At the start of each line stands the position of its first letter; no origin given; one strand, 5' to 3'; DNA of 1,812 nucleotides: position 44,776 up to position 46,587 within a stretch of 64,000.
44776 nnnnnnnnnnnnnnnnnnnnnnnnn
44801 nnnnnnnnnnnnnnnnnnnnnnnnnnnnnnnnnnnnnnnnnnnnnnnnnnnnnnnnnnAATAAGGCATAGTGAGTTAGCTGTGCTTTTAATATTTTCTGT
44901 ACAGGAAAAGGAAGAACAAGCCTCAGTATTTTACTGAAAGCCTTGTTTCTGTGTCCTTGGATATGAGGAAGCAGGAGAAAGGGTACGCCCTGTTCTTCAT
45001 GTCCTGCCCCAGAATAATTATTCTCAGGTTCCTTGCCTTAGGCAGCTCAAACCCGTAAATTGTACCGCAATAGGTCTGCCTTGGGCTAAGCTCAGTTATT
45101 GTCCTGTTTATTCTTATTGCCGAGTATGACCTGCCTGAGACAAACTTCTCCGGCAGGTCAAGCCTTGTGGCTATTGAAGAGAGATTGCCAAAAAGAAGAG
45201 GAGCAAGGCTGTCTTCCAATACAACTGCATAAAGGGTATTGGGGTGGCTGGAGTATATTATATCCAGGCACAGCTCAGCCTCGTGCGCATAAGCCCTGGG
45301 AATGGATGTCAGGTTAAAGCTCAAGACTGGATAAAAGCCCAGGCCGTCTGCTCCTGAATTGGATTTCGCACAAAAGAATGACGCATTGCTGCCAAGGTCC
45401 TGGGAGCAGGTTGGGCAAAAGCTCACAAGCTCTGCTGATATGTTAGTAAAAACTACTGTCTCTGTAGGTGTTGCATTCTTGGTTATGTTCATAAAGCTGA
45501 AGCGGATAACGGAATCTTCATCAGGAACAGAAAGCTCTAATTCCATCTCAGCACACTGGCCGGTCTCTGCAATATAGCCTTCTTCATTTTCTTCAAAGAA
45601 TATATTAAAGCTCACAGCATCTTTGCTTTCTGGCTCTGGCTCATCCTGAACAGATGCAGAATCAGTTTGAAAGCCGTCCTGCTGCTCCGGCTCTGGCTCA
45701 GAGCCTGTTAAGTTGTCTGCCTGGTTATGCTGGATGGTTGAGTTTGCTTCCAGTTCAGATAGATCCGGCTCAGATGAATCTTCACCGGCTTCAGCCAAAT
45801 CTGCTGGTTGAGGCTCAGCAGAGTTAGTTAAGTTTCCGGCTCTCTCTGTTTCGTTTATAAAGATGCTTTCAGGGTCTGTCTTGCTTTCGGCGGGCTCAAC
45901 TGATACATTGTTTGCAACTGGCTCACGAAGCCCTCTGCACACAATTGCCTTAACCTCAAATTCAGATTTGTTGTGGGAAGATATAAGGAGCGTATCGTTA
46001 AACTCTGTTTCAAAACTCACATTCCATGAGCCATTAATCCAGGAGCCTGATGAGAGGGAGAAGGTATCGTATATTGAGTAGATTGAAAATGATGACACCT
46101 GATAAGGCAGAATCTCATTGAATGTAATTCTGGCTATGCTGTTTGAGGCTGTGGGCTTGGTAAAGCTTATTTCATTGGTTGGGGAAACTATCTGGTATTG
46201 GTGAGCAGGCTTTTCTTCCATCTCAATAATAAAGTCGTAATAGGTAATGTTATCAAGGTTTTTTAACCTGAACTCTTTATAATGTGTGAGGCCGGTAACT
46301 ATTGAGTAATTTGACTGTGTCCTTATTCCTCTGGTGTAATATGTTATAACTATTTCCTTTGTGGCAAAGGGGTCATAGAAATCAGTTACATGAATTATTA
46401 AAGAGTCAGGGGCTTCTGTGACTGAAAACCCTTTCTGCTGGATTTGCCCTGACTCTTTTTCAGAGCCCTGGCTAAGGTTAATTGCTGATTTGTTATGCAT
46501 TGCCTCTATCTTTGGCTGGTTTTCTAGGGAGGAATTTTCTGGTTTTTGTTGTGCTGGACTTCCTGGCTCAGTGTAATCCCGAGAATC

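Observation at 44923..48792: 1289-aa membrane-anchored surface protein with an extreme density of N-glycosylation sequons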

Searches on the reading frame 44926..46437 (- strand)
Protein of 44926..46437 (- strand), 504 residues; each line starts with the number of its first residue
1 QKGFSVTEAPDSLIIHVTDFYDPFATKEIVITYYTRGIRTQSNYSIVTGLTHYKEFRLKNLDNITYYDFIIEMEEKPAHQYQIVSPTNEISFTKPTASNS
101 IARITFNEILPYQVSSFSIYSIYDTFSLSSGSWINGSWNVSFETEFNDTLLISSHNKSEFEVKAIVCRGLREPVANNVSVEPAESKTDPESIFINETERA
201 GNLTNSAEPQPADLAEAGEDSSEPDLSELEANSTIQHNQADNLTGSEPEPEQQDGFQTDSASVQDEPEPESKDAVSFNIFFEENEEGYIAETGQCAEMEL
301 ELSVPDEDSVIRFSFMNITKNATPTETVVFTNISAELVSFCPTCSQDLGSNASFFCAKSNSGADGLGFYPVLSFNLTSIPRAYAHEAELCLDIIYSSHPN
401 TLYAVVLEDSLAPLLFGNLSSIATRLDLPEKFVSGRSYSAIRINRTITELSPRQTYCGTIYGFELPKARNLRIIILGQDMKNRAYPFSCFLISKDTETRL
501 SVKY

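Call 59: predict_structure(alignment_id=A6)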
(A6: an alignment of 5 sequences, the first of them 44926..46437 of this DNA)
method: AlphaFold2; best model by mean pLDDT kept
length: 504 residues; sequences in the alignment: 5
mean_pLDDT: 47.0   pTM: 0.36
mean pLDDT of the five models: 47.0, 46.6, 46.3, 40.4, 34.8
residues with pLDDT >= 90: 0; 70-90: 54; 50-70: 187; < 50: 263
segments of 3 or more residues with pLDDT < 50: 1-55, 57-60, 73-88, 118-131, 172-278, 281-283, 316-325, 340-351, 360-366, 427-436, 479-485
pLDDT, mean of each block of 10 residues (from residue 1): 24 25 26 22 25 44 53 48 46 51 57 50 42 56 53 56 64 34 28 24 23 23 26 22 26 25 28 37 53 60 61 43 54 67 40 59 50 70 71 67 69 54 44 46 60 69 65 67 56 74 72
secondary structure, 60 per line:
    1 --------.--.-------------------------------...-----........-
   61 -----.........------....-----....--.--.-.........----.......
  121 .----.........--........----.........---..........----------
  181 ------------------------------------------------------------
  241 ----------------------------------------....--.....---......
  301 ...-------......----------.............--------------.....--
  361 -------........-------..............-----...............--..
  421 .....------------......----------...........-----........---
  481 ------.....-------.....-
elements in order: E44-46 E52-59 E66-74 E81-84 E90-93 E101-109 E114-121 E126-134 E137-144 E149-154 E161-170 E281-284 E287-291 E295-303 E311-316 E327-339 E354-358 E368-375 E383-396 E402-408 H409-416 H419-425 E438-443 E454-464 E470-477 E487-491 E499-503

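Call 61: fold_search(model_id=the predicted structure, library=pdb)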
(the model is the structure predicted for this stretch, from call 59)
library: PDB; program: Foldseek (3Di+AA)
matches with E <= 10: 837; with E <= 0.001: 0
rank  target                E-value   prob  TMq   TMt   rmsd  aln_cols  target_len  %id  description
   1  8wab_B                1.1e-03  1.00  0.23  0.58   8.4       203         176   11  Crystal structure of a chondroitin sulfate-binding carbohydrate binding module of a chondroitinase (released 2024-01-17)
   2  8wab_A                3.6e-03  1.00  0.23  0.57   8.4       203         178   11  Crystal structure of a chondroitin sulfate-binding carbohydrate binding module of a chondroitinase (released 2024-01-17)
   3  7vbo                  3.8e-03  1.00  0.24  0.59   6.8       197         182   12  Alginate binding domain CBM (released 2022-09-07)
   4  3ib3_A                1.6e-02  0.95  0.20  0.18  11.1       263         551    7  Crystal Structure of SACOL2612 - CocE/NonD family hydrolase from Staphylococcus aureus (released 2009-08-11)
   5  6o2n_A                1.7e-02  0.14  0.12  0.10  39.4       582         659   10  CDTb Double Heptamer Short Form Modeled from Cryo-EM Map Reconstructed using C7 Symmetry (released 2019-10-30)
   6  3s7v_F                1.9e-02  0.35  0.13  0.20  14.5       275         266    7  Unassembled KI Polyomavirus VP1 Pentamer (released 2011-06-29)
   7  6mge_A                2.5e-02  0.82  0.14  0.36  12.2       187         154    8  Structure of human 4-1BBL (released 2018-11-21)
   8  1lns                  3.4e-02  0.66  0.16  0.11  15.4       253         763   11  Crystal Structure Analysis of the X-Prolyl Dipeptidyl Aminopeptidase From Lactococcus lactis (released 2002-11-06)
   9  4yci_A                4.4e-02  0.47  0.14  0.28  12.5       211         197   13  non-latent pro-bone morphogenetic protein 9 (released 2015-03-04)
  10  9cyn_B                4.9e-02  0.75  0.17  0.35  13.6       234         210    8  Flagellar filament sheath protein FlaA1 (released 2026-03-18)
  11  9c8d_A                5.1e-02  0.51  0.13  0.27  16.5       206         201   11  mouse Seipin/Adig complex (released 2025-08-27)
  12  6nkp_A                6.0e-02  0.72  0.16  0.37  11.0       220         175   11  EphA2 LBD in complex with bA-WLA-YSKbio peptide (released 2019-05-01)
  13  1laj_A                6.3e-02  0.51  0.14  0.29  13.8       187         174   11  The Structure of Tomato Aspermy Virus by X-Ray Crystallography (released 2002-11-27)
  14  4yci_B                6.6e-02  0.82  0.17  0.36   8.4       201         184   12  non-latent pro-bone morphogenetic protein 9 (released 2015-03-04)
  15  4qaw_D                6.6e-02  0.72  0.16  0.16  17.7       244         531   10  Structure of modular Xyn30D from Paenibacillus barcinonensis (released 2014-10-08)
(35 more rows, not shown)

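Call 68: search_protein_families(library=ncbifam, alignment_id=A6, max_evalue=10)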
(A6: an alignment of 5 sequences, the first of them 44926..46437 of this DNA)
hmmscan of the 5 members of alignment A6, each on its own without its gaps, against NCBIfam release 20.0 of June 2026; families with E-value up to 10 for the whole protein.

A. member 1, window:44926-46437:- (504 aa): 0 families

B. families by the number of members that match (of 5 scanned): 2 families
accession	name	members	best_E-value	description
NF050059.1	e_dPHAscl_type2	1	0.0065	extracellular catalytic domain type 2 short-chain-length polyhydroxyalkanoate depolymerase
NF005861.0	PRK07791.1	1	0.06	SDR family oxidoreductase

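Call 82: fold_search(model_id=the predicted structure, library=viral)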
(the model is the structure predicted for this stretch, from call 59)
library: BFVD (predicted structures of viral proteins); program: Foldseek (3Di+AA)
matches with E <= 10: 641; with E <= 0.001: 2
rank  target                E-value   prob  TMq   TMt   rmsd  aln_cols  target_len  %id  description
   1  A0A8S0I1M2            4.9e-04  0.98  0.17  0.13  16.5       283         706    9  (no name in the UniProt tables at hand)
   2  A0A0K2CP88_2          9.9e-04  1.00  0.20  0.13  10.8       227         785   11  Carbohydrate-binding module family 96 domain-containing protein [Brevibacillus phage SecTim467]
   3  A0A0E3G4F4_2          1.4e-03  0.10  0.07  0.03  33.4       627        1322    8  Uncharacterized protein [Synechococcus phage ACG-2014f]
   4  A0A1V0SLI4            1.7e-03  0.99  0.17  0.14  27.5       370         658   13  Collagen triple helix repeat containing protein [Klosneuvirus KNV1]
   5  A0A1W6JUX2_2          3.6e-03  0.41  0.15  0.10  25.6       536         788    9  Uncharacterized protein [Vibrio phage pVco-5]
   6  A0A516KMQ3            4.5e-03  0.99  0.17  0.16  10.0       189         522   10  Putative pectate lyase protein [Bacillus phage vB_BmeM-Goe8]
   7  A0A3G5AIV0            4.5e-03  0.97  0.18  0.13  35.7       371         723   10  Uncharacterized protein [Solumvirus sp.]
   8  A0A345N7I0            5.4e-03  0.75  0.13  0.27  14.1       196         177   11  (no name in the UniProt tables at hand)
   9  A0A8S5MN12            6.0e-03  0.66  0.18  0.08  24.4       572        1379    7  Uncharacterized protein [Siphoviridae sp. ct89Z21]
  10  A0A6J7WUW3            6.7e-03  1.00  0.23  0.13   8.6       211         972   14  Fibronectin type-III domain-containing protein [uncultured Caudovirales phage]
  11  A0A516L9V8            6.7e-03  1.00  0.19  0.56   5.9       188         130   11  (no name in the UniProt tables at hand)
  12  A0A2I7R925            7.7e-03  0.89  0.18  0.13  13.8       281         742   11  (no name in the UniProt tables at hand)
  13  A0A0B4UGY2            8.1e-03  0.38  0.11  0.16  19.9       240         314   11  (no name in the UniProt tables at hand)
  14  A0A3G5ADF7            9.0e-03  0.92  0.16  0.22  19.6       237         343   11  Uncharacterized protein [Hyperionvirus sp.]
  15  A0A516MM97            9.5e-03  0.80  0.23  0.19  35.8       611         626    7  (no name in the UniProt tables at hand)
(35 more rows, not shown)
